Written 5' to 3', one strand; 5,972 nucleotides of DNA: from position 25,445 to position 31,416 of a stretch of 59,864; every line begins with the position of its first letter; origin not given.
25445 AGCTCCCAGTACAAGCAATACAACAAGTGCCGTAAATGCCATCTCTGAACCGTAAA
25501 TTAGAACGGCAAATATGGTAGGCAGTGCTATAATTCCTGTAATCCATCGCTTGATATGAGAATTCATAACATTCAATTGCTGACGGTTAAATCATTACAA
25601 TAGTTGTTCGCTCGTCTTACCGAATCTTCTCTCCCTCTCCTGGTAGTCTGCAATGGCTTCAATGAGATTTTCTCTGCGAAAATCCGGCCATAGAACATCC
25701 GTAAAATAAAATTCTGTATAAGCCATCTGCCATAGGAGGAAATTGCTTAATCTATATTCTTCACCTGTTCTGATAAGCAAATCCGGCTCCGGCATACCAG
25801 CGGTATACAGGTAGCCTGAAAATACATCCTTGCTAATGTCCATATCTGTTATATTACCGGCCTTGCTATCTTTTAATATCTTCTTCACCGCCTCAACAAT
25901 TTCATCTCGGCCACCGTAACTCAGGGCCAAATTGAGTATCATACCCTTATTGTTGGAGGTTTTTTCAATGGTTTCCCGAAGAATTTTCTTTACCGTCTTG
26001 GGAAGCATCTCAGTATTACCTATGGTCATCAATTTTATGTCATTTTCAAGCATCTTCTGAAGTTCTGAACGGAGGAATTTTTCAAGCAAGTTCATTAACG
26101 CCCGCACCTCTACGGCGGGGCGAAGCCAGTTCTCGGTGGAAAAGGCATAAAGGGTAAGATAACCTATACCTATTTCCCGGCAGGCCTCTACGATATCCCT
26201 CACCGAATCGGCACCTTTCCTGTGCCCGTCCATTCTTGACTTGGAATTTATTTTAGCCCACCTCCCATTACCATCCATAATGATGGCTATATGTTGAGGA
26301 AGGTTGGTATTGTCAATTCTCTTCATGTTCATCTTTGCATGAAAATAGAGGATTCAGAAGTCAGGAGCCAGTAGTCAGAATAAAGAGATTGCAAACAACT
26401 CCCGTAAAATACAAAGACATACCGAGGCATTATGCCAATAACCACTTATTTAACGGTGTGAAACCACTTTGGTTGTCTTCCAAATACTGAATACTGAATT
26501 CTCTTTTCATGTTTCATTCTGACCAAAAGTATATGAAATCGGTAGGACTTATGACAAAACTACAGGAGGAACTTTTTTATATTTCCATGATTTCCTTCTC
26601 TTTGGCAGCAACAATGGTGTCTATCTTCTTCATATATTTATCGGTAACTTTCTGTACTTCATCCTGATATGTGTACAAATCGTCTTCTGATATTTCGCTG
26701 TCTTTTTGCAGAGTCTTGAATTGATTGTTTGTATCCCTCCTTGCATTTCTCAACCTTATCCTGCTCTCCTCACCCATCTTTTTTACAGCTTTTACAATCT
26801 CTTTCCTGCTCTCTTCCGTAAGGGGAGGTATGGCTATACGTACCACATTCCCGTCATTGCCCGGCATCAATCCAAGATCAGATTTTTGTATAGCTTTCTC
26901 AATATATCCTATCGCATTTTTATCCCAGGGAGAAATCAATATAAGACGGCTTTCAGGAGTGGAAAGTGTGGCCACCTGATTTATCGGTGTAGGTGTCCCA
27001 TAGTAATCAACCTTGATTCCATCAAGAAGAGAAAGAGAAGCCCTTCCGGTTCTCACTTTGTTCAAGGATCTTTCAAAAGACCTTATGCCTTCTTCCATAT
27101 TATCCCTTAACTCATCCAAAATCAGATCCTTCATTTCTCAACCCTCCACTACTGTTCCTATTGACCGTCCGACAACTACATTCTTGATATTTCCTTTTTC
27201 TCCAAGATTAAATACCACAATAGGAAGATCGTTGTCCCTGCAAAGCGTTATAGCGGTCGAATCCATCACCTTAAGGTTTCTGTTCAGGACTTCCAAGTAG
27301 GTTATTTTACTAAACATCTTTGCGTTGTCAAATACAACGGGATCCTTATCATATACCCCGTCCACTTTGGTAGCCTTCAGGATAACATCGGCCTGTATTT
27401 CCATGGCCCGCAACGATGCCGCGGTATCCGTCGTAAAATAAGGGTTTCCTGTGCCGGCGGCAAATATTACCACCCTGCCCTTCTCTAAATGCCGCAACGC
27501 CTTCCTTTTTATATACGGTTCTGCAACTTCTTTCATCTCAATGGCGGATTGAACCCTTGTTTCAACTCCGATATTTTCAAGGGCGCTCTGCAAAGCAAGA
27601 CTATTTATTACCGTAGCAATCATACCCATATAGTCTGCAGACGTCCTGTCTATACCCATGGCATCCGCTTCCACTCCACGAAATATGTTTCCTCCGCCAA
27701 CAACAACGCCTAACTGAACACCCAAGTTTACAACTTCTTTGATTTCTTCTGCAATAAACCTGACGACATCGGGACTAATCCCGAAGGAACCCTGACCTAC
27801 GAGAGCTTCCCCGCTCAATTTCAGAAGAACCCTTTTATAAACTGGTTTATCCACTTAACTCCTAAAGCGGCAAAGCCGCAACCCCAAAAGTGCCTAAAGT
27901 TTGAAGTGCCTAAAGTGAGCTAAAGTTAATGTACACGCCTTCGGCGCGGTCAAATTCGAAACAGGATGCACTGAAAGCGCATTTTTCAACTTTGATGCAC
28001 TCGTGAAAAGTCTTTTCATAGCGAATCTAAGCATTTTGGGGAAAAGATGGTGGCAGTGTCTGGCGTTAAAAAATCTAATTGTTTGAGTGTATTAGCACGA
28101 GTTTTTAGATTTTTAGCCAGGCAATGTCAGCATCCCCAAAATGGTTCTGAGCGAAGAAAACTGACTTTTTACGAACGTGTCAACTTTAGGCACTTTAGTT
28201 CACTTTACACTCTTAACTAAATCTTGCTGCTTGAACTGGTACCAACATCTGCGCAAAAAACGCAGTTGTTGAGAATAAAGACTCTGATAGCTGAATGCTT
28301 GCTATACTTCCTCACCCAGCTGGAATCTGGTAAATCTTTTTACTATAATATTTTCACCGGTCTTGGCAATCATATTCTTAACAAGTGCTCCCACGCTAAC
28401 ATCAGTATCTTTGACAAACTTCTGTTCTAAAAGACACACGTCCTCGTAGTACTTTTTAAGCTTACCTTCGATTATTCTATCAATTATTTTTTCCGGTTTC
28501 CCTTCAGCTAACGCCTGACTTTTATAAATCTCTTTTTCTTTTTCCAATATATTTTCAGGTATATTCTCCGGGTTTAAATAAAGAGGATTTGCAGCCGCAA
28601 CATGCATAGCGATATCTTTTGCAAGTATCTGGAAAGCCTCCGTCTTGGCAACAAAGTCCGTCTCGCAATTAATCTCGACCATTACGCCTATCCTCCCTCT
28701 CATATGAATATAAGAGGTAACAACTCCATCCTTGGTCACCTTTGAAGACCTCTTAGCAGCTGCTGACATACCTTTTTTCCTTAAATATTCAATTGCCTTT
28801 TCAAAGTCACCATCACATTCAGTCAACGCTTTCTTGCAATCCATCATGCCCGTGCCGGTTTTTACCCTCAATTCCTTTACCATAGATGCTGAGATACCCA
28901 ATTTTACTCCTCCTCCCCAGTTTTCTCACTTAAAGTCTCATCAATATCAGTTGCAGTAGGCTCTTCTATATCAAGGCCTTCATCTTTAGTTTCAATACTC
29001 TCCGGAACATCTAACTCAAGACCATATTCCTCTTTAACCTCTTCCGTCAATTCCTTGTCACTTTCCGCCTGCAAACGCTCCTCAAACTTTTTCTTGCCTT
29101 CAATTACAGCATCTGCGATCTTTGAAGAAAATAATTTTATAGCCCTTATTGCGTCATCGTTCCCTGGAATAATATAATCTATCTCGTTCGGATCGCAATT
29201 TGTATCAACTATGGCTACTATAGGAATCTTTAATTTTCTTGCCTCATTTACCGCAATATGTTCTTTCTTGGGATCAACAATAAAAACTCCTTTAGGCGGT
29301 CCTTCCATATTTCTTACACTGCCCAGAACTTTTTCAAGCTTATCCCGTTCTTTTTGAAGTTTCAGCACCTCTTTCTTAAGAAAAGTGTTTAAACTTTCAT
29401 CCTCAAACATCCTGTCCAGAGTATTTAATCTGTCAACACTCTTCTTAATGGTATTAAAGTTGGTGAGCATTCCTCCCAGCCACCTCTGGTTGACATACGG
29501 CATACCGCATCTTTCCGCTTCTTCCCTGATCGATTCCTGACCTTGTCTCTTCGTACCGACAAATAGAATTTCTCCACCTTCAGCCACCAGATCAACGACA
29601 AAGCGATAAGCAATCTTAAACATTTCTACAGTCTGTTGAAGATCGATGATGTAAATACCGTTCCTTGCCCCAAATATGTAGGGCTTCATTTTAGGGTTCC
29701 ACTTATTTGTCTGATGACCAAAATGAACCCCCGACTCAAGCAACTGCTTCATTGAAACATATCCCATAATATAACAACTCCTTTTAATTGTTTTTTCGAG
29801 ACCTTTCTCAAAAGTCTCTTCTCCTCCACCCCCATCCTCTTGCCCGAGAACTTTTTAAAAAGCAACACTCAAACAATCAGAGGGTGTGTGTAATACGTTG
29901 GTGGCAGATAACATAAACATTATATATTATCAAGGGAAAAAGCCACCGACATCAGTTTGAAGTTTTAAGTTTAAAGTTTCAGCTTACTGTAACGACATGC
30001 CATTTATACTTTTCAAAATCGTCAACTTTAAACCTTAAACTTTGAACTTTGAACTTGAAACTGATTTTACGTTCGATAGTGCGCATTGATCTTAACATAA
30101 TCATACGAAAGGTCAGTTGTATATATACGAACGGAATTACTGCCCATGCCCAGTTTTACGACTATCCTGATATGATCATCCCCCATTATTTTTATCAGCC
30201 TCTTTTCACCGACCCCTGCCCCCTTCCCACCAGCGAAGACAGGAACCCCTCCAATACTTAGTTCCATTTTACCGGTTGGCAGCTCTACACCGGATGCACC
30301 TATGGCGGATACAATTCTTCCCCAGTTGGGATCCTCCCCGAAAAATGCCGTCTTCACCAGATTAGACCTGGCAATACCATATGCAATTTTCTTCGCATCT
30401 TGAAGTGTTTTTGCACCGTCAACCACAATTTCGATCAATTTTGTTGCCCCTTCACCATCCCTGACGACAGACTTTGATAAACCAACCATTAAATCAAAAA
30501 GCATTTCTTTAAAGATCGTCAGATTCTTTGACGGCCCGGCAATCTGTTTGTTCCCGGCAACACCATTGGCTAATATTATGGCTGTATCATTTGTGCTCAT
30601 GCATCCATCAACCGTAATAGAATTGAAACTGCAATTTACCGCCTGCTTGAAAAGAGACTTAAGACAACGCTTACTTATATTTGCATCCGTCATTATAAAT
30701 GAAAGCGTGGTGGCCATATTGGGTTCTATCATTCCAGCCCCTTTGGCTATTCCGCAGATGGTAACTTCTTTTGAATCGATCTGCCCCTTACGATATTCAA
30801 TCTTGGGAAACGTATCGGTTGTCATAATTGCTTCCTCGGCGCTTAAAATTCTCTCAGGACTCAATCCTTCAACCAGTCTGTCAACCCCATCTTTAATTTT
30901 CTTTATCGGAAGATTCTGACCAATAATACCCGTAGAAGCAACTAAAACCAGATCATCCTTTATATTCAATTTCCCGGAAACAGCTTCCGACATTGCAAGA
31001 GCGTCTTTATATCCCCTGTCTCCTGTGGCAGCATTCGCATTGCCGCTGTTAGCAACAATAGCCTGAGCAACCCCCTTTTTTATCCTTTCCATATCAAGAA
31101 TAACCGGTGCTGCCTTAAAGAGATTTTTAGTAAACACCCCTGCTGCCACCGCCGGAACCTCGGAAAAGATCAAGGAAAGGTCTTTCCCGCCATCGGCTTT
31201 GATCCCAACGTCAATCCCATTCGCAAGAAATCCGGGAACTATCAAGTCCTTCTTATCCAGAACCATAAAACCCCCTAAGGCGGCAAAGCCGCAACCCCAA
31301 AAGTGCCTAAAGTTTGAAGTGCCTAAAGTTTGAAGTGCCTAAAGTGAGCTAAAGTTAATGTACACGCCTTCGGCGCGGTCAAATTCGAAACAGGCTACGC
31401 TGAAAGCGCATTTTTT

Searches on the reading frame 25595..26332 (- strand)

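Call 19: search_protein_families(library=pfam, proteins=[window:25595-26332:-], max_evalue=0.001)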
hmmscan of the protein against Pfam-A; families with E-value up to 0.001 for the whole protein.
window:25595-26332:- (245 aa): 1 family
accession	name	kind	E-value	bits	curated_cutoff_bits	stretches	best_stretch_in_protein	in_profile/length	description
PF01255.24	Prenyltransf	-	5.8e-89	297.8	27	1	18-238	1-219/219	Putative undecaprenyl diphosphate synthase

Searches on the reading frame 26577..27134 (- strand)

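Call 20: search_protein_families(library=pfam, proteins=[window:26577-27134:-], max_evalue=0.001)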
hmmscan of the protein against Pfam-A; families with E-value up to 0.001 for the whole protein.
window:26577-27134:- (185 aa): 2 families
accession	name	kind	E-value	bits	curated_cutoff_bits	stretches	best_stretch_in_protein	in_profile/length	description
PF01765.24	RRF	-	1.4e-69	233.6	29.7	1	20-183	1-164/164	Ribosome recycling factor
PF17427.7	Phi29_Phage_SSB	-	0.00034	21.3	25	1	111-177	4-71/123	Phage Single-stranded DNA-binding protein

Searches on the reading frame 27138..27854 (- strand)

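Call 20: search_protein_families(library=pfam, proteins=[window:27138-27854:-], max_evalue=0.001)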
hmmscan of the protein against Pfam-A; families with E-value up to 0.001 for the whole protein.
window:27138-27854:- (238 aa): 1 family
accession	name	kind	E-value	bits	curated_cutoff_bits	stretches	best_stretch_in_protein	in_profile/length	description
PF00696.33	AA_kinase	-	1.7e-34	120.1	24.9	1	7-216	1-234/234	Amino acid kinase family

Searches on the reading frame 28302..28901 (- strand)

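Call 20: search_protein_families(library=pfam, proteins=[window:28302-28901:-], max_evalue=0.001)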
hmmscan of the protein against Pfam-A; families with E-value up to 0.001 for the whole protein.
window:28302-28901:- (199 aa): 2 families
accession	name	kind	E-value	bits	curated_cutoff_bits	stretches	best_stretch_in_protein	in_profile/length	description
PF00889.24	EF_TS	-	4.1e-45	154.3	27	1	48-197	68-204/204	Elongation factor TS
PF25025.1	EF-Ts_N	-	2.3e-06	27.9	33.2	1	6-43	15-53/60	Elongation factor Ts, mitochondrial, N-terminal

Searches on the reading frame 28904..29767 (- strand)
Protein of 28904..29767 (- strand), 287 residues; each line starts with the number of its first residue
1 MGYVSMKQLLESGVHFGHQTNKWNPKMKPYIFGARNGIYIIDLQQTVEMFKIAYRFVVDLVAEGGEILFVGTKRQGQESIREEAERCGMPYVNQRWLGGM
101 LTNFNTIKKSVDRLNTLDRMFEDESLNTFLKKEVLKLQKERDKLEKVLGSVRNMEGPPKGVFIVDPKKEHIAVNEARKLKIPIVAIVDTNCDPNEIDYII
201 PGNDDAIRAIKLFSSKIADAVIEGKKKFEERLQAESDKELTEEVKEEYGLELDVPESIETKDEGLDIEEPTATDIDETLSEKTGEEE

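Call 20: search_protein_families(library=pfam, proteins=[window:28904-29767:-], max_evalue=0.001)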
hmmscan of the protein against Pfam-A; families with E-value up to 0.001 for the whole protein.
window:28904-29767:- (287 aa): 1 family
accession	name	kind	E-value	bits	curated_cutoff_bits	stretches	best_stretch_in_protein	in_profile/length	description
PF00318.25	Ribosomal_S2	-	1.3e-99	332.3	26.1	1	9-224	1-216/216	Ribosomal protein S2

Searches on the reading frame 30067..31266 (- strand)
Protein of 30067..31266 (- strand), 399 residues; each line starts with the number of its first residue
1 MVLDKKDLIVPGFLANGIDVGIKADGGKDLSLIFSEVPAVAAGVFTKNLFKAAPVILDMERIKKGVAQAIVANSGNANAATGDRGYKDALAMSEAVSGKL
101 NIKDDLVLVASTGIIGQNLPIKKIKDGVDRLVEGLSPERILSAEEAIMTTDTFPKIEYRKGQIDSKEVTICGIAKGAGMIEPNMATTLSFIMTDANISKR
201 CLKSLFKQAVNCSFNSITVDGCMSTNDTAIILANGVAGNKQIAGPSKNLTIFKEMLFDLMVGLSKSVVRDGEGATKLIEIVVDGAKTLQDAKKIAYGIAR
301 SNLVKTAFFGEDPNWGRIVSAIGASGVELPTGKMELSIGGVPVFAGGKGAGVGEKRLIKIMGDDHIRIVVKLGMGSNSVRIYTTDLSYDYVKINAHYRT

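Call 20: search_protein_families(library=pfam, proteins=[window:30067-31266:-], max_evalue=0.001)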
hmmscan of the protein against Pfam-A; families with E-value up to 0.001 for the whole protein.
window:30067-31266:- (399 aa): 1 family
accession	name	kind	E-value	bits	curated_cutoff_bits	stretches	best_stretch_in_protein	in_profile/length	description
PF01960.23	ArgJ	-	4e-144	480.4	32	1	15-399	2-377/377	ArgJ family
